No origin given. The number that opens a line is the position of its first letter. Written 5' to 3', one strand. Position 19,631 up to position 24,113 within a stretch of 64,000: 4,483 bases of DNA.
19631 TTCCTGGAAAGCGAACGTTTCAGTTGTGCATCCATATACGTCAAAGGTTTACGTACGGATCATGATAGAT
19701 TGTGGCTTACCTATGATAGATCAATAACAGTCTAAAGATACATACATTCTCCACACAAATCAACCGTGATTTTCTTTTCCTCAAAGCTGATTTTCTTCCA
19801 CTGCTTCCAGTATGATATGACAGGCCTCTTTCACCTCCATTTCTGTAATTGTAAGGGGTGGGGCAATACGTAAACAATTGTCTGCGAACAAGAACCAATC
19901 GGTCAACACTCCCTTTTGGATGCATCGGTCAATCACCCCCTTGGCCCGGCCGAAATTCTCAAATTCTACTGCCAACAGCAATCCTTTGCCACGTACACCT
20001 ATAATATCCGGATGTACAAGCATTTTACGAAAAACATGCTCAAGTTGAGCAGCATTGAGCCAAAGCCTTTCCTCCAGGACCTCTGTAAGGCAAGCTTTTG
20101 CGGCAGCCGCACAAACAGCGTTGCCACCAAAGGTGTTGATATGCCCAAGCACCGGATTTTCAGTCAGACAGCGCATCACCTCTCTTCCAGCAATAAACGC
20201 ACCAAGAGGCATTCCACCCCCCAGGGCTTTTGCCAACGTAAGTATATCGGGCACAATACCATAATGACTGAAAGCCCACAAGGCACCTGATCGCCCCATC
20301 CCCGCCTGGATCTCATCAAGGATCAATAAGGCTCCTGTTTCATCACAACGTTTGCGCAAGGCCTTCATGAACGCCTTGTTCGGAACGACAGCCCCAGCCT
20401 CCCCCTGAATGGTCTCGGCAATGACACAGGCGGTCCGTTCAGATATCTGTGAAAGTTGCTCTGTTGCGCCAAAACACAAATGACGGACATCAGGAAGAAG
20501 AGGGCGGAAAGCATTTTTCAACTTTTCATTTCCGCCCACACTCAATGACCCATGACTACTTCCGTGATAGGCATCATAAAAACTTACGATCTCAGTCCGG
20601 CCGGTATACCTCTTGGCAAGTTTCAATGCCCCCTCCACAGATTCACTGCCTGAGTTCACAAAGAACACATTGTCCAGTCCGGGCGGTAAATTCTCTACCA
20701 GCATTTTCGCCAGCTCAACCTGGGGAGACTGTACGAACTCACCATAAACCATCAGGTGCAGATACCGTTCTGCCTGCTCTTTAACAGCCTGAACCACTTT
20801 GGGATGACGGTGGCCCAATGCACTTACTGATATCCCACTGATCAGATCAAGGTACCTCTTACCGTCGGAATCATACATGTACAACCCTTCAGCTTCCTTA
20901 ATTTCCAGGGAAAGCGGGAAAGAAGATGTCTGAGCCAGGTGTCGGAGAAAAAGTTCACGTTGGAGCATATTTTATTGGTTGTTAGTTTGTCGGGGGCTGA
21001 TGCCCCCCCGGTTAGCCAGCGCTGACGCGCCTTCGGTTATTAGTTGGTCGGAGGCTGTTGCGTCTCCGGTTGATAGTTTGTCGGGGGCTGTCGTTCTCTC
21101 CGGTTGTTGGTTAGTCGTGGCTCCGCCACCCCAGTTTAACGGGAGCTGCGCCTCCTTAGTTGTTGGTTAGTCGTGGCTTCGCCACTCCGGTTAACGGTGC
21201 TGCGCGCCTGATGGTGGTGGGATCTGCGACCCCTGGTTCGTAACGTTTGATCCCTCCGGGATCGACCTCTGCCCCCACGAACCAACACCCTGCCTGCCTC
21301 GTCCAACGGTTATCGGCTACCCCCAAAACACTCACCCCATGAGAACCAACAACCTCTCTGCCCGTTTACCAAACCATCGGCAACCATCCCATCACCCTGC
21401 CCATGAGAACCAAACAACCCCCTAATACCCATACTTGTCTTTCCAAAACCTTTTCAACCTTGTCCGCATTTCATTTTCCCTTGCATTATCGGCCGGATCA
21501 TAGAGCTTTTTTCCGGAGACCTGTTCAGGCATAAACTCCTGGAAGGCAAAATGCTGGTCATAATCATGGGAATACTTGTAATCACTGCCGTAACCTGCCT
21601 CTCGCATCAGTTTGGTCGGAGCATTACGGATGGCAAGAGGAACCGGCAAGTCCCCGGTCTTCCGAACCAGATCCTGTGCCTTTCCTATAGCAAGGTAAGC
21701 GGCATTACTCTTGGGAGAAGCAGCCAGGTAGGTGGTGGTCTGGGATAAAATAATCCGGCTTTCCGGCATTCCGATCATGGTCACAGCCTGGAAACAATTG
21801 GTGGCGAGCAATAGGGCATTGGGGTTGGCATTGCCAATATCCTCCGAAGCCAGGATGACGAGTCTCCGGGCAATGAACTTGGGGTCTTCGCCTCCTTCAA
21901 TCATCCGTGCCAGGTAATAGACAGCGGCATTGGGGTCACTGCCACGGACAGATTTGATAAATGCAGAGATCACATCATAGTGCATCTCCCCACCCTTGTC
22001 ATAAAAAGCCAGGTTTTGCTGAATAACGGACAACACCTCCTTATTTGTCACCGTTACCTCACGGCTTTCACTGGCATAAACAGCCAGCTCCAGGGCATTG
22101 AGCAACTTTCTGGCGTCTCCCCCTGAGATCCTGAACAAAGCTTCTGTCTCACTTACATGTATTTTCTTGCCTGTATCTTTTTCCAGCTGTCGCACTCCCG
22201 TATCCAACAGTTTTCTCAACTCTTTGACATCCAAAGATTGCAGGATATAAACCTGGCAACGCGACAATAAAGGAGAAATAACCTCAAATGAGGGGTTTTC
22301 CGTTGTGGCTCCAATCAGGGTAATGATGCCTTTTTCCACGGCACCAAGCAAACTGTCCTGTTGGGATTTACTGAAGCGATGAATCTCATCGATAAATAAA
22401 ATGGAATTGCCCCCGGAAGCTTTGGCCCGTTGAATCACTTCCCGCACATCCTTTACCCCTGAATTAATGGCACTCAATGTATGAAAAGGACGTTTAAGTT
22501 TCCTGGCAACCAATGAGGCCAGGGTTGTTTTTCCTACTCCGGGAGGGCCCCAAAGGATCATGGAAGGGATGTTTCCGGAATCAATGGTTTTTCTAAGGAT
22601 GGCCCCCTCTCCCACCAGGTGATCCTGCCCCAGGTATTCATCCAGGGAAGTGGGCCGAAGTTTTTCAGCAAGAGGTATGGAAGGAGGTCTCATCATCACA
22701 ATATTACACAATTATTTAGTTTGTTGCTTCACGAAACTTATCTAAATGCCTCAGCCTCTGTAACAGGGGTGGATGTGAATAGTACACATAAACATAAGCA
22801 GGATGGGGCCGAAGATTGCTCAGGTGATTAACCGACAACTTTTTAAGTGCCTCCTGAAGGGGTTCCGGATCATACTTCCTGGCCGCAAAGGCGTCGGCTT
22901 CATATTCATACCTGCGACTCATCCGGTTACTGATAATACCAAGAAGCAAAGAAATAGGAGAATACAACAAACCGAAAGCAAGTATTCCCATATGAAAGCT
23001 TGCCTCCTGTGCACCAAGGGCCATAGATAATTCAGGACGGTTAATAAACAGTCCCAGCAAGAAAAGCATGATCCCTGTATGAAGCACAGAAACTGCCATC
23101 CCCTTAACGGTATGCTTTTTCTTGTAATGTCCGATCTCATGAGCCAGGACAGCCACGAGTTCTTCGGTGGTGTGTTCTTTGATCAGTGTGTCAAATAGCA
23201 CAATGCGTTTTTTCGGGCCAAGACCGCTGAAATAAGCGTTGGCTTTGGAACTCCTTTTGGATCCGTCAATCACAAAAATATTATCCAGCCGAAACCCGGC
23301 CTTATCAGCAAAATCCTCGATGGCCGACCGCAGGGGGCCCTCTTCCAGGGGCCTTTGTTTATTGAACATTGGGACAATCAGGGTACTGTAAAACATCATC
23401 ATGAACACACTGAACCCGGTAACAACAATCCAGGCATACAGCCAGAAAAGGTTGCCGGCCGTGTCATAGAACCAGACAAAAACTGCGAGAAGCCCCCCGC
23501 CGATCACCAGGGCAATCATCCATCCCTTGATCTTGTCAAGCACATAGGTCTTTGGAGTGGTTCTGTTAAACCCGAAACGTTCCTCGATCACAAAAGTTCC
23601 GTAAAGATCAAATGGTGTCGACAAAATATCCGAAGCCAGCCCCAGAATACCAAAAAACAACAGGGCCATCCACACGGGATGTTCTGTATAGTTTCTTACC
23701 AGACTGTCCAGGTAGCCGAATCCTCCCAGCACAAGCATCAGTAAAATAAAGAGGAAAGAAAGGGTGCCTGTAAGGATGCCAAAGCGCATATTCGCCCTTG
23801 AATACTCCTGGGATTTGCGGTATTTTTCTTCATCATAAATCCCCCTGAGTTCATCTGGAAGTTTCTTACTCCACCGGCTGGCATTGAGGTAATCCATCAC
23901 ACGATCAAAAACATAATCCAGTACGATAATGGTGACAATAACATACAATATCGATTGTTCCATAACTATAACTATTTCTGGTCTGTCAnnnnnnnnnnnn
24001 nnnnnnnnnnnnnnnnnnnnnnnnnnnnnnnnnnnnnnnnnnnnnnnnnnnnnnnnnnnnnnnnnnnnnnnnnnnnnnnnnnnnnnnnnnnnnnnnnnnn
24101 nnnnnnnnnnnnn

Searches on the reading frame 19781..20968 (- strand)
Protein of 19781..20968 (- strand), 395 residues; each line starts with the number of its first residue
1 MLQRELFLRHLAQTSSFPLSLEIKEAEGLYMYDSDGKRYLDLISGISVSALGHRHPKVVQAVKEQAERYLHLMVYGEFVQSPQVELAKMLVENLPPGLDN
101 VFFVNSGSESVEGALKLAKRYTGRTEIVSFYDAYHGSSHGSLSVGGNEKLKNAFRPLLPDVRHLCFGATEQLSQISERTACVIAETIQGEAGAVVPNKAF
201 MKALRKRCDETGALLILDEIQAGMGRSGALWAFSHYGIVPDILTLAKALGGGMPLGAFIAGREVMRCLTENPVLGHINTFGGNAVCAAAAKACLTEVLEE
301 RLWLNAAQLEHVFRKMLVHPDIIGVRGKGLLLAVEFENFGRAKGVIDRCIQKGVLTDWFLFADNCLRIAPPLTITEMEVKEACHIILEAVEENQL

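Call 23: search_protein_families(library=ncbifam, proteins=[window:19781-20968:-], max_evalue=1e-10)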
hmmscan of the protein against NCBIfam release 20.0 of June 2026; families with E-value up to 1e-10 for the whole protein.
window:19781-20968:- (395 aa): 69 families (the best 25 are shown)
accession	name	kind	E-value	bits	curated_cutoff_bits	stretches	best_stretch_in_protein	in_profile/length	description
TIGR00707.1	argD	subfamily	8.4e-108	360.6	410.05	1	19-390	9-380/381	acetylornithine/succinylornithine family transaminase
NF002874.0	PRK03244.1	equivalog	2.5e-104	349.2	457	1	20-392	26-394/399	acetylornithine transaminase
NF004426.0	PRK05769.1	equivalog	8.5e-102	341.2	552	2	178-392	221-439/441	acetyl ornithine aminotransferase family protein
NF005993.0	PRK08117.1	subfamily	1.7e-97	326.8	574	2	176-392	205-429/433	aspartate aminotransferase family protein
NF002325.0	PRK01278.1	subfamily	1.2e-94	317.1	372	1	19-392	13-388/395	acetylornithine transaminase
NF002797.0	PRK02936.1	equivalog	1.5e-92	310.3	496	1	20-393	12-380/385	acetylornithine transaminase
NF008570.0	PRK11522.1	equivalog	1.8e-89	300.5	612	1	26-390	75-454/464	putrescine aminotransferase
TIGR03246.1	arg_catab_astC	subfamily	2.1e-83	280.5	609.95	1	18-391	16-394/397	acetylornithine/succinylornithine family transaminase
NF003468.0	PRK05093.1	subfamily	4e-83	279.3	522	1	24-392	28-401/405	acetylornithine/succinyldiaminopimelate transaminase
NF045491.1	LysJ_Sulfobales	equivalog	8.1e-82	275.1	700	1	20-390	11-377/386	[LysW]-aminoadipate semialdehyde/glutamate semialdehyde transaminase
NF042418.1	LysJ_Th_th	equivalog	3.3e-81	273.1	700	1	23-381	22-376/386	[LysW]-aminoadipate semialdehyde transaminase LysJ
NF009047.0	PRK12381.1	subfamily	2.6e-80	270.2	630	1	24-391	26-398/406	bifunctional succinylornithine transaminase/acetylornithine transaminase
NF006228.0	PRK08360.1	equivalog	4.8e-80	269.3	608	2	176-392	202-426/443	aspartate aminotransferase family protein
TIGR03372.1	putres_am_tran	equivalog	5.4e-78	262.8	658.65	1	31-389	69-437/442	putrescine aminotransferase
NF053554.1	prodigi_MAP_PigE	equivalog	5.9e-78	263.1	850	1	24-338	405-729/837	prodigiosin MAP biosynthesis aminotransferase PigE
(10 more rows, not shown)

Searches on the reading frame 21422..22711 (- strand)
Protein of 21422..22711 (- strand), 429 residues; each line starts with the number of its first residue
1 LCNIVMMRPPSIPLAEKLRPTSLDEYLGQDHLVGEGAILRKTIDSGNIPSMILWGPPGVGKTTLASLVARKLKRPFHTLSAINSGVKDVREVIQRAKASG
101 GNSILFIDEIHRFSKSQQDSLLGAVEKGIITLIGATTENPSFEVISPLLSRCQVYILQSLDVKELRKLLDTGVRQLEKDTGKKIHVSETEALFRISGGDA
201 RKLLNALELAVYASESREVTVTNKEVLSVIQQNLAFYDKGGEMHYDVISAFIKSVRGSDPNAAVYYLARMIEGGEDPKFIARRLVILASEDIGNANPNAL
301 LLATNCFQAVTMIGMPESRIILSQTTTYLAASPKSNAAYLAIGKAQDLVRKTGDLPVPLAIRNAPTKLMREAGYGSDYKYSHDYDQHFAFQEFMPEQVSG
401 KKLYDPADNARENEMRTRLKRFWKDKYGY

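Call 23: search_protein_families(library=ncbifam, proteins=[window:21422-22711:-], max_evalue=1e-10)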
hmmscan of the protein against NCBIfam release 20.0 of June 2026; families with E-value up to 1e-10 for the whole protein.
window:21422-22711:- (429 aa): 26 families (the best 25 are shown)
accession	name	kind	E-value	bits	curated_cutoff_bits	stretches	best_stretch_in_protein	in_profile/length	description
NF009881.0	PRK13341.1-2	equivalog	1.6e-126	423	651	1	11-421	15-433/736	AAA family ATPase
NF009883.0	PRK13341.1-4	equivalog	2.1e-118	396.2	668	1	12-420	19-435/729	AAA family ATPase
NF009880.0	PRK13341.1-1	equivalog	4.8e-112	375.3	891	1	12-428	6-411/599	AAA family ATPase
NF009882.0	PRK13341.1-3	equivalog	2.5e-101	340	1197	1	12-419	18-433/734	AAA family ATPase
NF011289.0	PRK14700.1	equivalog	4.8e-60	203.2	570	1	124-422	3-294/300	recombination factor protein RarA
NF001679.0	PRK00440.1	equivalog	9.7e-21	74.2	303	1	15-229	9-223/322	replication factor C small subunit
NF000868.0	PRK00080.1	equivalog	2.3e-18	66.2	282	1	15-127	16-128/330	Holliday junction branch migration DNA helicase RuvB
TIGR02397.1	dnaX_nterm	equivalog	4.2e-18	65.7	250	0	81-286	94-285/355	DNA polymerase III subunit gamma/tau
TIGR00635.1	ruvB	equivalog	3.9e-16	59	299.05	1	23-126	3-106/305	Holliday junction branch migration DNA helicase RuvB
NF011512.0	PRK14950.1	equivalog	4e-15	56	593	0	81-285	97-287/585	DNA polymerase III subunits gamma and tau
NF009067.0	PRK12402.1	equivalog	4.1e-15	55.6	317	0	16-72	7-60/340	replication factor C small subunit 2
TIGR02902.1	spore_lonB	equivalog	1.1e-14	54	723.3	0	11-74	52-112/531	ATP-dependent protease LonB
NF005171.0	PRK06645.1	equivalog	1.1e-14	53.8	614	0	81-238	107-259/509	DNA polymerase III subunits gamma and tau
NF011524.0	PRK14963.1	equivalog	1.4e-14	54.1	601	0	86-170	101-185/647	DNA polymerase III subunits gamma and tau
NF006585.0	PRK09111.1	equivalog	1.8e-14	53.3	604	0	81-284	125-314/616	DNA polymerase III subunit gamma/tau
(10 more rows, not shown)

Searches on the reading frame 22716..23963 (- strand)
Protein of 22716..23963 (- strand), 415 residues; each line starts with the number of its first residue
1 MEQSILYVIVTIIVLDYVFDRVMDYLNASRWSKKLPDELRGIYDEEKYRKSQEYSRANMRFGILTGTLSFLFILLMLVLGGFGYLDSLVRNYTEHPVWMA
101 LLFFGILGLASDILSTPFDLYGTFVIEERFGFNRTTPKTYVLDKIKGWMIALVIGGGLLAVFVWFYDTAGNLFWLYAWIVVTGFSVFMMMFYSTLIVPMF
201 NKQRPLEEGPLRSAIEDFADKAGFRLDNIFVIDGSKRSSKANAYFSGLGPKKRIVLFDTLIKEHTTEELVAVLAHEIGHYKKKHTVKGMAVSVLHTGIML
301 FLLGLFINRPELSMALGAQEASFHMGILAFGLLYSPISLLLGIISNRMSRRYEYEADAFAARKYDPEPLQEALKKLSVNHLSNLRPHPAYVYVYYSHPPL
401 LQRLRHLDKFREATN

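Call 23: search_protein_families(library=ncbifam, proteins=[window:22716-23963:-], max_evalue=1e-10)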
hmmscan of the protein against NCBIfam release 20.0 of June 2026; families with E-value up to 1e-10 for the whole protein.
window:22716-23963:- (415 aa): 5 families
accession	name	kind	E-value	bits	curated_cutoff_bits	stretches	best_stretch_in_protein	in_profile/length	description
NF002826.0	PRK03001.1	equivalog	4e-14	52.4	369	1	157-377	13-227/285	zinc metalloprotease HtpX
NF003425.0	PRK04897.1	equivalog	2e-13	50.2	355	1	175-401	43-275/298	zinc metalloprotease HtpX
NF002775.0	PRK02870.1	equivalog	9.3e-13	48.1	285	1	201-383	107-285/338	zinc metalloprotease HtpX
NF002363.0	PRK01345.1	equivalog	3.7e-11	42.7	422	0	175-377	31-227/318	zinc metalloprotease HtpX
NF003965.0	PRK05457.1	equivalog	5.2e-11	42.4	245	0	196-407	64-281/285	protease HtpX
